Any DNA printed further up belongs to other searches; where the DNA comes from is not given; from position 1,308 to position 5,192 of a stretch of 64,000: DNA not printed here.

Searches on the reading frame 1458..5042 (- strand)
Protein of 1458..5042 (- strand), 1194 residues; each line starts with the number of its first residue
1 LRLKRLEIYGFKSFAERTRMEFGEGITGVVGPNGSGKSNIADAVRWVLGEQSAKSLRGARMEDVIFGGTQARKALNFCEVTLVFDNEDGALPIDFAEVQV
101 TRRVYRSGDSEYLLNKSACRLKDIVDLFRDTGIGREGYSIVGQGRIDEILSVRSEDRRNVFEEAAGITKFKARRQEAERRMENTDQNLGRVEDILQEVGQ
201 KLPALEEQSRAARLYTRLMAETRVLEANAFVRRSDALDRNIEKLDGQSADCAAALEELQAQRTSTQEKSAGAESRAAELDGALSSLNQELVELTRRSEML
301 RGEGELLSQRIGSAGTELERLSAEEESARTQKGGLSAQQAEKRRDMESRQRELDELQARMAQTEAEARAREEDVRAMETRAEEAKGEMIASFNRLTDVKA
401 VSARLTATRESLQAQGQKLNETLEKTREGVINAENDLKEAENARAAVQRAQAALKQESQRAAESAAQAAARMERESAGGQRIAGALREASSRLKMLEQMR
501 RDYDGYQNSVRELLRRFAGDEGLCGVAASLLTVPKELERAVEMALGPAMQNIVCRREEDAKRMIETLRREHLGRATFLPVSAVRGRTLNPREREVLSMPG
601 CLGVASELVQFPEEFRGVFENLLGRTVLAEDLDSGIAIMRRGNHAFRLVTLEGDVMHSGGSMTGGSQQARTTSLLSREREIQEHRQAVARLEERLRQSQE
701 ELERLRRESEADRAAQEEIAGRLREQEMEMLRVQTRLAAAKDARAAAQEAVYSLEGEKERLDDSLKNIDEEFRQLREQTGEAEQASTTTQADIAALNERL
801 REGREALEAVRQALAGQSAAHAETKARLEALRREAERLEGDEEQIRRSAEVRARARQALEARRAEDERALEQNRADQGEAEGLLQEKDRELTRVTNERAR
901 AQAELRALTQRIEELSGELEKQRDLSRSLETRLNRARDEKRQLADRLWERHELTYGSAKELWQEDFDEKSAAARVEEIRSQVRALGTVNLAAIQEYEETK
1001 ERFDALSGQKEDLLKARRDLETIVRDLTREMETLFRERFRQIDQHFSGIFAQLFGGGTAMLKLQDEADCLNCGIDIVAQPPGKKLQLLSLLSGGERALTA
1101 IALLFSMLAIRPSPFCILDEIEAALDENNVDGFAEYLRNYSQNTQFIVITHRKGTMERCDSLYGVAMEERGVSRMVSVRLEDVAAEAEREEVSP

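Call 52: search_protein_families(library=pfam, proteins=[window:1458-5042:-], max_evalue=0.001)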
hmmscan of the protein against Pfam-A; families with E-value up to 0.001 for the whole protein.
window:1458-5042:- (1194 aa): 6 families
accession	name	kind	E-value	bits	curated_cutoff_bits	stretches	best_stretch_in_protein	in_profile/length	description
PF02463.25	SMC_N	-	1.7e-76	257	40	1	3-1173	2-219/220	RecF/RecN/SMC N terminal domain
PF06470.18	SMC_hinge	-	1.9e-27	96.4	22.5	1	521-638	2-115/116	SMC proteins Flexible Hinge Domain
PF13304.12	AAA_21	-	5.4e-12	46.8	27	1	26-81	1-64/304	AAA domain, putative AbiEii toxin, Type IV TA system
PF13175.12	AAA_15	-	2.4e-11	44.3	32.1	1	1-363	1-232/374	AAA ATPase domain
PF13476.12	AAA_23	-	3.7e-11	44.5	27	1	5-203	1-178/201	AAA domain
PF13555.12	AAA_29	-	6.8e-06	26.2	27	1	3-49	1-47/61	P-loop containing region of AAA domain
